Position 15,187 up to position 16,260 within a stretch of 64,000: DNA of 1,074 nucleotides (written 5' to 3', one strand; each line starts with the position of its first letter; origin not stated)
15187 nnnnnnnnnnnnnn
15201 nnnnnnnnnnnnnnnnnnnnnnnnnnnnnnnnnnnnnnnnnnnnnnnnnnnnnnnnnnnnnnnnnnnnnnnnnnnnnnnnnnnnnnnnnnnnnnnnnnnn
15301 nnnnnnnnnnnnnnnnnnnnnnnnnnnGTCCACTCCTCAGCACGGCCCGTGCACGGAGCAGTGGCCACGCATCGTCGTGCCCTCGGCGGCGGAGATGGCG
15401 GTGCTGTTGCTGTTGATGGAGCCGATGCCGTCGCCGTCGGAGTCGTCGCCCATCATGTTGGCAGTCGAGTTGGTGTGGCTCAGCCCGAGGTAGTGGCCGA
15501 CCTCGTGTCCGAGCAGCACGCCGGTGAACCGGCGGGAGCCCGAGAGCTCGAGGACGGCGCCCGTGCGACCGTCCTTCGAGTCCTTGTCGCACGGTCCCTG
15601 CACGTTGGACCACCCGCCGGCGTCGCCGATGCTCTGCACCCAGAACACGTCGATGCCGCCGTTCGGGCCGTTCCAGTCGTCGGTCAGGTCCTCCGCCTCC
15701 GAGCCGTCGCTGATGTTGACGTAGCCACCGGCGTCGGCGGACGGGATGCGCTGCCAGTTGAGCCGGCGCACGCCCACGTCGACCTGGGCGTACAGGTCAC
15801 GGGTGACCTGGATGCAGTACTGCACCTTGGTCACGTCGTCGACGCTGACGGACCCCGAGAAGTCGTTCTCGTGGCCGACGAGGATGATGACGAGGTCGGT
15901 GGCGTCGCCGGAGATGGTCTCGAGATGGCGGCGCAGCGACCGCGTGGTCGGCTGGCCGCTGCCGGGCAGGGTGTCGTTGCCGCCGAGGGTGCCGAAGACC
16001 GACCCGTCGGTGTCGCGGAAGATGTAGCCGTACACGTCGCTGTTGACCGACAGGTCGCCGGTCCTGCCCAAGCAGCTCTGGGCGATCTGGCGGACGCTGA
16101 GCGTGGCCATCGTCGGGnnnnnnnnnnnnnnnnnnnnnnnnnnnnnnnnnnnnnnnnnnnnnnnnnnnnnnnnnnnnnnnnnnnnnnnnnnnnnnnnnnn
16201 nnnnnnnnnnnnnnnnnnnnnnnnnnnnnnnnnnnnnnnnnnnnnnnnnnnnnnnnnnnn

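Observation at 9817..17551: Tightly coupled operon of leaderless proteases (subtilase-vWA giant + metzincin) with HEAT and solenoid partners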

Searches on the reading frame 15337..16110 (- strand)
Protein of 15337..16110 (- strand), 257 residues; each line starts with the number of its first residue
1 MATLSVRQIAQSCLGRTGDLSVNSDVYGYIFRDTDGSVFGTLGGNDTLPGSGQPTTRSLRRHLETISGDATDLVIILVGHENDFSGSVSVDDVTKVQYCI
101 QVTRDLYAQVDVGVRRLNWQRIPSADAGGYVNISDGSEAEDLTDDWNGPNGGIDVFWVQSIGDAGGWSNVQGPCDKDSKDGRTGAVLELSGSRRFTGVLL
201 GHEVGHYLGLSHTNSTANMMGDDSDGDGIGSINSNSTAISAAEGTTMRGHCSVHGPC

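Call 10: search_protein_families(library=pfam, proteins=[window:15337-16110:-], max_evalue=0.01)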
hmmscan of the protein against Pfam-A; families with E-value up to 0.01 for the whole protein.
window:15337-16110:- (257 aa): 3 families
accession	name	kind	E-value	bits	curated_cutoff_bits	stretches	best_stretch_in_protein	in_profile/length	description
PF13582.12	Reprolysin_3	-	0.00055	20.9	22.4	1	161-213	74-123/123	Metallo-peptidase family M12B Reprolysin-like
PF13583.11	Reprolysin_4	-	0.0015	18.7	22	1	157-224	97-155/203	Metallo-peptidase family M12B Reprolysin-like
PF00413.30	Peptidase_M10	-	0.0017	18.7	24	1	201-220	113-132/159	Matrixin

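Call 11: search_protein_families(library=padloc, proteins=[window:15337-16110:-], max_evalue=0.01)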
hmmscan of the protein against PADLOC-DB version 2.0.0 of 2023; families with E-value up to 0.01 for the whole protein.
window:15337-16110:- (257 aa): 0 families

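Call 15: search_protein_families(library=ncbifam, proteins=[window:15337-16110:-], max_evalue=0.01)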
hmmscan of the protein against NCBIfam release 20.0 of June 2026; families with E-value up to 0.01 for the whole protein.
window:15337-16110:- (257 aa): 1 family
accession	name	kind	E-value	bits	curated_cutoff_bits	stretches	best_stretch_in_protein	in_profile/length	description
TIGR03952.1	metzin_BF0631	equivalog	0.0058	15.7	208.1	1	199-224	235-263/351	zinc-dependent metalloproteinase lipoprotein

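Call 20: find_homologous_proteins(query=window:15337-16110:-, max_evalue=0.001)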
Query window:15337-16110:- (257 aa): 446 proteins with E <= 0.001 among 1297 candidates; the best 120 are listed.
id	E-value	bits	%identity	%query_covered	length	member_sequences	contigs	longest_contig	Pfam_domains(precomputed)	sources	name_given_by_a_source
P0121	1.7e-165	567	98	100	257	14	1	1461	-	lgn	-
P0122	6.1e-163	559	96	100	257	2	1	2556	-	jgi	jgi:hypothetical protein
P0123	2.6e-152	524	90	100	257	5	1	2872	-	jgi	jgi:hypothetical protein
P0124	1.3e-144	498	86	100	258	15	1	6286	-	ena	-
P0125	1.8e-144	498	85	100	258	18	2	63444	-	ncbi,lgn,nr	ncbi:MAG: M10 family metallopeptidase domain-containing protein [Gaiellaceae bacterium MAG52_C11]|nr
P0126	3.9e-142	490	84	100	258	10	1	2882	-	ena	-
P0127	6.8e-142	490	85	100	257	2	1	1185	-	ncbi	-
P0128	4.0e-139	480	82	100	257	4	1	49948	-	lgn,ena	-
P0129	4.9e-135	467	81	100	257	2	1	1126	-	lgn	-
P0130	7.9e-135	466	80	100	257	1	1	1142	-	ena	-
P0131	4.1e-133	461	79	100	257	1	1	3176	-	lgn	-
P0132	6.3e-133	460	79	100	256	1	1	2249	-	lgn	-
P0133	2.6e-131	455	78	100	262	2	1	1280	-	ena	-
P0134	2.9e-131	455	78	100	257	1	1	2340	-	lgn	-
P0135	4.7e-131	454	77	100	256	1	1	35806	-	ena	-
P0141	6.8e-129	447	76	100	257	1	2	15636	PF13582.13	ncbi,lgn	ncbi:MAG: zinc-dependent metalloprotease family protein [Dehalococcoidia bacterium]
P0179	1.3e-116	407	70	100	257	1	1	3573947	PF13583.12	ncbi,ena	-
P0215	4.2e-106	372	66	100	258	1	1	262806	-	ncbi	ncbi:hypothetical protein ACWF82_09960 [Nocardia sp. NPDC055053]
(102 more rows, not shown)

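Call 21: find_encoding_contigs(protein=P0141, flank=10000, max_places=1)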
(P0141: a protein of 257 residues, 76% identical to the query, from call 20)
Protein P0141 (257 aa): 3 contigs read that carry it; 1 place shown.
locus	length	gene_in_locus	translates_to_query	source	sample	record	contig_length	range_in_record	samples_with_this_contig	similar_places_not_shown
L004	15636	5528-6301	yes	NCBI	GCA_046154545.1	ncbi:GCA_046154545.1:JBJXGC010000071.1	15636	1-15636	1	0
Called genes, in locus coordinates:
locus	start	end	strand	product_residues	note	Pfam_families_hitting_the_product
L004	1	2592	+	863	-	PF00989:PAS, PF08447:PAS_3, PF08448:PAS_4, PF00989:PAS, PF08448:PAS_4, PF13426:PAS_9 (weak), PF00990:GGDEF, PF00563:EAL, +1 more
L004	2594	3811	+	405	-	PF00990:GGDEF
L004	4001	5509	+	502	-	-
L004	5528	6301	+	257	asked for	PF13582:Reprolysin_3 (faint)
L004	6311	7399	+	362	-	PF13646:HEAT_2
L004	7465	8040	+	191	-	-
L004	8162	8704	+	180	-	PF01243:PNPOx_N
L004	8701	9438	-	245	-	-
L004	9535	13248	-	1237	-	-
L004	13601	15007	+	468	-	PF00330:Aconitase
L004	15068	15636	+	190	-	PF00694:Aconitase_C, PF27512:LeuD (weak)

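Call 22: find_encoding_contigs(protein=P0215, flank=10000, max_places=1)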
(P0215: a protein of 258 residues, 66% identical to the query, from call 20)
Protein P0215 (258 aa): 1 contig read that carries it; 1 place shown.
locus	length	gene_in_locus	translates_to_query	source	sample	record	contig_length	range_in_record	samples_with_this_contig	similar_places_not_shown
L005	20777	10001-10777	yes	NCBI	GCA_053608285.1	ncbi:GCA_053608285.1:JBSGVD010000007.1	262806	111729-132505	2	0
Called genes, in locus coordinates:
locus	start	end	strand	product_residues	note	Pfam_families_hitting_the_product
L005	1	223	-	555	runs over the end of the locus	PF00092:VWA, PF13519:VWA_2 (faint)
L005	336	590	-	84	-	PF02467:Whib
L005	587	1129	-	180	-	PF01844:HNH, PF14279:HNH_5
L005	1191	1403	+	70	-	-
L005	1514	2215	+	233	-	PF14016:DUF4232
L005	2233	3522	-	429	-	PF02771:Acyl-CoA_dh_N, PF02770:Acyl-CoA_dh_M, PF00441:Acyl-CoA_dh_1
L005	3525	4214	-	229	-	PF00440:TetR_N, PF17932:TetR_C_24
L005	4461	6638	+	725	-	PF20656:MS_N, PF20658:MSG_insertion, PF01274:MS_TIM-barrel, PF20659:MS_C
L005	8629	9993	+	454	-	-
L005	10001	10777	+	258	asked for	-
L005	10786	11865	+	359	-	PF13646:HEAT_2 (weak)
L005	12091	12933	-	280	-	PF13671:AAA_33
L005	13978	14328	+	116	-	-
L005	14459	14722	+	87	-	-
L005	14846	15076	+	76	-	-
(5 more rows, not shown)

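Call 23: find_encoding_contigs(protein=P0179, flank=10000, max_places=1)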
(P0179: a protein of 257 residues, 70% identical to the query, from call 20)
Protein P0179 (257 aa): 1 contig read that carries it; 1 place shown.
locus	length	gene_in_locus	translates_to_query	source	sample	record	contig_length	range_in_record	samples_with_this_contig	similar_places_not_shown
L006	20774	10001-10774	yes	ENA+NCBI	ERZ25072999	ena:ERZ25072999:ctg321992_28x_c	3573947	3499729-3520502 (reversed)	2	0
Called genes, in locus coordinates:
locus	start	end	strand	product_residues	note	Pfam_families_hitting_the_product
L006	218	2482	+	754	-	PF07715:Plug, PF00593:TonB_dep_Rec_b-barrel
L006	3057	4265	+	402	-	PF00355:Rieske, PF19112:VanA_C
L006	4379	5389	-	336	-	PF12697:Abhydrolase_6 (weak)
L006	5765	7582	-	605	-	PF00246:Peptidase_M14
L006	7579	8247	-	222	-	-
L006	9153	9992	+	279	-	-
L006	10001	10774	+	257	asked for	PF13583:Reprolysin_4 (faint)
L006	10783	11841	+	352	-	PF13646:HEAT_2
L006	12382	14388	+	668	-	PF00676:E1_dh, PF02779:Transket_pyr, PF02780:Transketolase_C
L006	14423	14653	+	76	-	PF00364:Biotin_lipoyl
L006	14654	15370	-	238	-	PF06314:ADC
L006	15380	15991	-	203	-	PF00857:Isochorismatase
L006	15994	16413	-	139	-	PF12680:SnoaL_2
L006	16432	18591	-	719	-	PF07715:Plug, PF00593:TonB_dep_Rec_b-barrel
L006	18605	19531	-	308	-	PF06314:ADC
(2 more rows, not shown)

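Call 25: find_related_loci(query=A1, collection=genome_contigs, flank=10000)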
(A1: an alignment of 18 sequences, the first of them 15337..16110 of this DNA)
Query A1 (257 aa) in genome_contigs; peptide patterns used: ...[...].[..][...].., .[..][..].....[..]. (x = any residue, [..] = any of these).
69 stretches matched a pattern; 19 encode a relative of the query (tblastn E <= 1e-3); 19 distinct loci.
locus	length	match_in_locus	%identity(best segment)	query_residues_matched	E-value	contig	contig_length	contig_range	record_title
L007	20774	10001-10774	85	1-257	6e-140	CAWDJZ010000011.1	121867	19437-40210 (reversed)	MAG: uncultured Gaiellaceae bacterium isolate MFD04850.bin.2.221 genome assembly, contig: contig_47035, whole genome sho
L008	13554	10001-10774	85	1-257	9e-139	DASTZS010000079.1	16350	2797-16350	MAG TPA_asm: Gaiellaceae bacterium isolate SMAG_U2475 k141_312216, whole genome shotgun sequence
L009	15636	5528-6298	76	1-257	2e-133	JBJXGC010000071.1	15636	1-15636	MAG: Dehalococcoidia bacterium isolate F1F2.bin.348 k127_2108720, whole genome shotgun sequence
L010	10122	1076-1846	75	1-257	2e-131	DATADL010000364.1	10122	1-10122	MAG TPA_asm: Actinomycetota bacterium isolate SMAG_U6749 k141_813416, whole genome shotgun sequence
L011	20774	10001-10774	85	1-257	1e-138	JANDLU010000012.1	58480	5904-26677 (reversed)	MAG: Candidatus Gaiellasilicea maunaloa isolate MAG52_C11 MAG52_11, whole genome shotgun sequence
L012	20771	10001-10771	70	1-257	5e-122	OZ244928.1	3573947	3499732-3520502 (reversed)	MAG: Gammaproteobacteria bacterium isolate bd0012e8-6e67-4614-96c1-5722cdfd238a genome assembly, chromosome: 1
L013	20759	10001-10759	63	1-253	1e-104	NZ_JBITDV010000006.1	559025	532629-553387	Cryptosporangium sp. NPDC051539 NPDC051539_128_F4.ctg-0006, whole genome shotgun sequence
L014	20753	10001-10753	64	1-253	1e-103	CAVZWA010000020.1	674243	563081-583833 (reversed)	MAG: uncultured beta proteobacterium isolate MFD02134.bin.1.228 genome assembly, contig: contig_9011, whole genome shotg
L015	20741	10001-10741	64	1-253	1e-101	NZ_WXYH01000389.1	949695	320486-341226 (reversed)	Rhodococcus sp. T7 MLGJGCBP_390, whole genome shotgun sequence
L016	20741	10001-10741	64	1-253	1e-101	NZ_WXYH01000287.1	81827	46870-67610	Rhodococcus sp. T7 MLGJGCBP_288, whole genome shotgun sequence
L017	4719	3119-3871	58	3-253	5e-98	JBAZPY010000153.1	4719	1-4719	MAG: Agrococcus sp. isolate SO_2017_SWC_40 scaffold_15162_c1_LP-4_2017, whole genome shotgun sequence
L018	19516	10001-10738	52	1-257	3e-86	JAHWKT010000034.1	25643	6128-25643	MAG: Actinomycetota bacterium isolate 0813_bin27 NODE_503_length_25643_cov_8.659215, whole genome shotgun sequence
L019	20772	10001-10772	74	1-257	1e-111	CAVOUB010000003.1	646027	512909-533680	MAG: uncultured Actinomycetes bacterium isolate MFD10007.bin.1.27 genome assembly, contig: contig_13479, whole genome sh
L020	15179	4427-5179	53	5-253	1e-81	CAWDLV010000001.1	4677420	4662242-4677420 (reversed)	MAG: uncultured Acidimicrobiales bacterium isolate MFD04944.bin.2.42 genome assembly, contig: contig_14646, whole genome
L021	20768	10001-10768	47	1-253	1e-69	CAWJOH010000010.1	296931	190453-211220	MAG: uncultured Actinomycetota bacterium isolate MFD02840.bin.2.299 genome assembly, contig: contig_22425, whole genome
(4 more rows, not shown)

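Call 29: search_protein_families(library=pfam, proteins=[L008:4720-8571:+, L004:9535-13248:-, L021:10895-11347:+, L021:11414-11866:+, L021:11942-14626:+, L011:6620-8494:+, L018:7577-9202:+, L013:11878-12756:+, L010:2954-4216:+], max_evalue=0.001)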
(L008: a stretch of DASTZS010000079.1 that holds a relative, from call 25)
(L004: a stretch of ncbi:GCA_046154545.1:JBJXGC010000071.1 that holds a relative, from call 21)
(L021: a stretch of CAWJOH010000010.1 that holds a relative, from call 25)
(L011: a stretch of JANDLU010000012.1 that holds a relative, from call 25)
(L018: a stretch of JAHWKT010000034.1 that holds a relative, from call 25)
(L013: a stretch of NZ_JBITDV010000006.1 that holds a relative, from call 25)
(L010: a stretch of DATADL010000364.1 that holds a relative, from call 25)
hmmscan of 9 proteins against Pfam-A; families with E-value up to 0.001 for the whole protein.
L008:4720-8571:+ (1283 aa): 3 families
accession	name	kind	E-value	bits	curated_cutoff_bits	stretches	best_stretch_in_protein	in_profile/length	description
PF09118.17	GO-like_E_set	-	6.8e-21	74.9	25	1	483-575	1-97/100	Galactose oxidase-like, Early set domain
PF13964.12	Kelch_6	-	1.7e-05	25.1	25.3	0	125-181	2-47/50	Kelch motif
PF07250.17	Glyoxal_oxid_N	-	0.00016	21.4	37.5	0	122-216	65-140/243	Glyoxal oxidase N-terminus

L004:9535-13248:- (1237 aa): 0 families

L021:10895-11347:+ (150 aa): 0 families

L021:11414-11866:+ (150 aa): 0 families

L021:11942-14626:+ (894 aa): 3 families
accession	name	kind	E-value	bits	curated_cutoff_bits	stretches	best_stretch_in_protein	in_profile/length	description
PF01411.24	tRNA-synt_2c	-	3.6e-185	617.1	30.3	1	5-568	1-551/552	tRNA synthetases class II (A)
PF07973.19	tRNA_SAD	-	5.3e-16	58.8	24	1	666-710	1-44/44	Threonyl and Alanyl tRNA synthetase second additional domain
PF02272.25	DHHA1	-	1.8e-10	41.6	25.9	1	788-890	5-101/102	DHHA1 domain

L011:6620-8494:+ (624 aa): 4 families
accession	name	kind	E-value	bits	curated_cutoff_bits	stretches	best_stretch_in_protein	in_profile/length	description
PF09118.17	GO-like_E_set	-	1.5e-19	70.6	25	1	476-561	1-91/100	Galactose oxidase-like, Early set domain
PF07250.17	Glyoxal_oxid_N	-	8.1e-09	35.5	37.5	1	186-328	115-242/243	Glyoxal oxidase N-terminus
PF13964.12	Kelch_6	-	1.9e-07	31.3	25.3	0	64-93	11-45/50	Kelch motif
PF07646.21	Kelch_2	-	2.7e-05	24.3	21.3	0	188-210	1-23/48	Kelch motif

L018:7577-9202:+ (541 aa): 2 families
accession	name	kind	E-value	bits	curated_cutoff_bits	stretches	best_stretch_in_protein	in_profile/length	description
PF00171.27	Aldedh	-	5.6e-138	460.8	23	1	21-461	9-447/461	Aldehyde dehydrogenase family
PF05893.19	LuxC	-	1.7e-05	24.4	21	1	122-269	71-220/401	Acyl-CoA reductase (LuxC)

L013:11878-12756:+ (292 aa): 1 family
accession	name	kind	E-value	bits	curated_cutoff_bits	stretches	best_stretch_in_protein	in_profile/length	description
PF20508.3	DUF6734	-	2.2e-07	31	27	1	29-279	26-281/286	Family of unknown function (DUF6734)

L010:2954-4216:+ (420 aa): 2 families
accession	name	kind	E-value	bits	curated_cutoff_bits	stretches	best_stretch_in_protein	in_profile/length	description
PF01435.24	Peptidase_M48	-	3e-29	102.6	20.3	1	213-414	4-184/186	Peptidase family M48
PF16491.10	Peptidase_M48_N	-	4.9e-22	79.1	27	1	45-207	15-179/179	CAAX prenyl protease N-terminal, five membrane helices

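Call 30: search_protein_families(library=phrogs, proteins=[window:15337-16110:-], max_evalue=1)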
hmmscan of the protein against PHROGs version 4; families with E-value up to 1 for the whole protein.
window:15337-16110:- (257 aa): 0 families

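Call 38: search_solved_structures(query=A1, max_evalue=1, show_alignments=2)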
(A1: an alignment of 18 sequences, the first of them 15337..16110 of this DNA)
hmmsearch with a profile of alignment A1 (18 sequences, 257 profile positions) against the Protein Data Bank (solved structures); distinct sequences matched with E-value up to 1: 20.
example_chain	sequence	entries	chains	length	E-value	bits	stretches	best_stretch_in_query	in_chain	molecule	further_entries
2xs4_A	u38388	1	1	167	0.25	14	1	199-220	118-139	KARILYSIN PROTEASE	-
2xs3_A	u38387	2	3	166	0.25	14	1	199-220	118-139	KARILYSIN PROTEASE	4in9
8b2q_A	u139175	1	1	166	0.26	13.9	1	199-220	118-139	Karilysin long form Kly38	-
2ero_A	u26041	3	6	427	0.38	13.3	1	162-216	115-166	vascular apoptosis-inducing protein 1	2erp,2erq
3k7l_A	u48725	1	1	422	0.4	13.3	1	182-214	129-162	Atragin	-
1kug_A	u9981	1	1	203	0.58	12.8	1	164-215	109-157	metalloproteinase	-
1hv5_A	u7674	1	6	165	0.62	12.7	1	199-220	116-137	STROMELYSIN 3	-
2w12_A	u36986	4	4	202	0.63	12.7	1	162-215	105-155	ZINC METALLOPROTEINASE BAP1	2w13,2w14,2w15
1nd1_A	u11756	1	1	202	0.64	12.6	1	162-215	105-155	BaP1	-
1kuf_A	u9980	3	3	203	0.64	12.6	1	164-214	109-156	metalloproteinase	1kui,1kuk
966c_A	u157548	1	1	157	0.7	12.5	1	199-221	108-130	MMP-1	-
1rm8_A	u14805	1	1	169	0.71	12.5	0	198-221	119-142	Matrix metalloproteinase-16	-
1cge_A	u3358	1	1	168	0.73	12.4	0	199-221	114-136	FIBROBLAST COLLAGENASE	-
4q1l_A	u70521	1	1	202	0.73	12.4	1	166-215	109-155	Snake venom metalloproteinase leucurolysin-A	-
1ayk_A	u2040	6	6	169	0.74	12.4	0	199-221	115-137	COLLAGENASE | FIBROBLAST COLLAGENASE | PROTEIN (COLLAGENASE)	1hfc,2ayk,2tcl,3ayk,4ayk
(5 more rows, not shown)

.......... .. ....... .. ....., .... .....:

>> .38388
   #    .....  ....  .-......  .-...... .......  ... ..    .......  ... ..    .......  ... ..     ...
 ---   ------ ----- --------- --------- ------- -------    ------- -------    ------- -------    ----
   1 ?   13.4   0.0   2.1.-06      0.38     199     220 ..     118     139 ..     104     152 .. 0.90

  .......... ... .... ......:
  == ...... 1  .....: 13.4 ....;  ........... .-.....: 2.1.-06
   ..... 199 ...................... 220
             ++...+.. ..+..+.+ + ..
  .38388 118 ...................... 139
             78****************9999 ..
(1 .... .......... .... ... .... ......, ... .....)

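Call 48: predict_structure(alignment_id=A1)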
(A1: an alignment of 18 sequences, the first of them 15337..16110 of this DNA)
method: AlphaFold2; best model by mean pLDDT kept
length: 257 residues; sequences in the alignment: 18
mean_pLDDT: 65.2   pTM: 0.70
mean pLDDT of the five models: 65.2, 55.0, 48.1, 47.9, 46.2
residues with pLDDT >= 90: 9; 70-90: 104; 50-70: 96; < 50: 48
segments of 3 or more residues with pLDDT < 50: 1-4, 36-39, 47-56, 168-181, 237-239, 251-257
pLDDT, mean of each block of 10 residues (from residue 1): 47 58 60 52 50 52 62 85 81 77 70 72 90 85 79 82 59 41 70 74 73 61 67 53 50 37
secondary structure, 60 per line:
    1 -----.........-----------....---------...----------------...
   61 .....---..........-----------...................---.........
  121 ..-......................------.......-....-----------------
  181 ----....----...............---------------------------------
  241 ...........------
elements in order: H6-14 E26-29 E39-41 H59-65 E69-78 H90-108 E112-122 H124-131 E132-135 H136-145 E152-158 E160-163 E185-188 H193-207 H241-251

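Call 89: find_related_loci(query=A1, collection=viral_contigs, flank=8000)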
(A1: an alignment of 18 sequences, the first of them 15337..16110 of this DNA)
Query A1 (257 aa) in viral_contigs; peptide patterns used: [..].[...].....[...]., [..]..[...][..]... (x = any residue, [..] = any of these).
246 stretches matched a pattern, but none encodes a relative of the query by tblastn (E <= 1e-3).

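Call 103: search_protein_families(library=padloc, alignment_id=A7, max_evalue=0.00001)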
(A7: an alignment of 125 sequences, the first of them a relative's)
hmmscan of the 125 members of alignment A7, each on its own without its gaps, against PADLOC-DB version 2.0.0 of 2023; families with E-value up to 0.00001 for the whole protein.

A. member 1, L004:118-2592:+ (824 aa): 0 families

B. families by the number of members that match (of 125 scanned): 21 families
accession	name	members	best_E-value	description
PDLC04135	mad3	2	2.4e-31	mads_3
PDLC03963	SoFic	1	4.8e-46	-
PDLC02249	AbiEi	1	1.1e-16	AbiEi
PDLC02228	AbiEi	1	1.1e-14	AbiEi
PDLC04966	PDC-S24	1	2.2e-14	-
PDLC01090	C3a194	1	5.6e-12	AA transporter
PDLC02231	AbiEi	1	2.1e-10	AbiEi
PDLC04140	mad8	1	2.3e-09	mads_8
PDLC04837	PDC-S04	1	3.7e-09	-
PDLC04836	PDC-S04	1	4.4e-09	-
PDLC04840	PDC-S04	1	3.9e-08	-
PDLC00315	PtuB1|PtuB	1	8.4e-08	Unknown function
PDLC04142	capH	1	1.1e-07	capH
PDLC04606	PDC-M37B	1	4.9e-07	-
PDLC02980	AriA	1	1.8e-06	-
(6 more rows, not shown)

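Call 104: find_related_loci(query=A1, collection=metagenome_contigs, flank=10000)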
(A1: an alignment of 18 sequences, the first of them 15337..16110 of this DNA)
Query A1 (257 aa) in metagenome_contigs; peptide patterns used: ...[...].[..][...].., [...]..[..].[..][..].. (x = any residue, [..] = any of these).
126 stretches matched a pattern; 51 encode a relative of the query (tblastn E <= 1e-3); 51 distinct loci.
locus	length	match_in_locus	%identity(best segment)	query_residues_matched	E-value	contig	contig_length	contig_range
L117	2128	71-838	77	1-257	1e-144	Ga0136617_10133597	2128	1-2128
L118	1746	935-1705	74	1-257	1e-142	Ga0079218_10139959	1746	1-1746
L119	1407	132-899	75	1-257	4e-141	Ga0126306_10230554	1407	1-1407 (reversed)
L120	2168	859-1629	75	1-257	5e-136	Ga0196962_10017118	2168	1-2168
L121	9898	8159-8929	72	1-257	8e-125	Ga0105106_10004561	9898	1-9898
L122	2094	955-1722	70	1-257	3e-131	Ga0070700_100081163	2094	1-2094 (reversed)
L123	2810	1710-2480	71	1-257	1e-127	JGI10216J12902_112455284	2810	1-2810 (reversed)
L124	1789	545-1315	71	1-257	7e-130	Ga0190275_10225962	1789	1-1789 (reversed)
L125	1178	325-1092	69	1-257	4e-132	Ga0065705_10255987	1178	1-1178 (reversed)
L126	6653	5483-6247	70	3-257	1e-120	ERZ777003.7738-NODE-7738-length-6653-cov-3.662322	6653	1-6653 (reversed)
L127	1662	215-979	70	3-257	3e-129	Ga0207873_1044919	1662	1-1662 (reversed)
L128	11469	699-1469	70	1-257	6e-119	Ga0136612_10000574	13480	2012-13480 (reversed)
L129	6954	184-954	66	1-257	2e-115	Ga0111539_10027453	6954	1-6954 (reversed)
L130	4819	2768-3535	62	2-257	1e-104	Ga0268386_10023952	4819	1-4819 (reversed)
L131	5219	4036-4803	62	2-257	1e-104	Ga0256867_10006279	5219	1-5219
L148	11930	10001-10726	56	1-257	9e-88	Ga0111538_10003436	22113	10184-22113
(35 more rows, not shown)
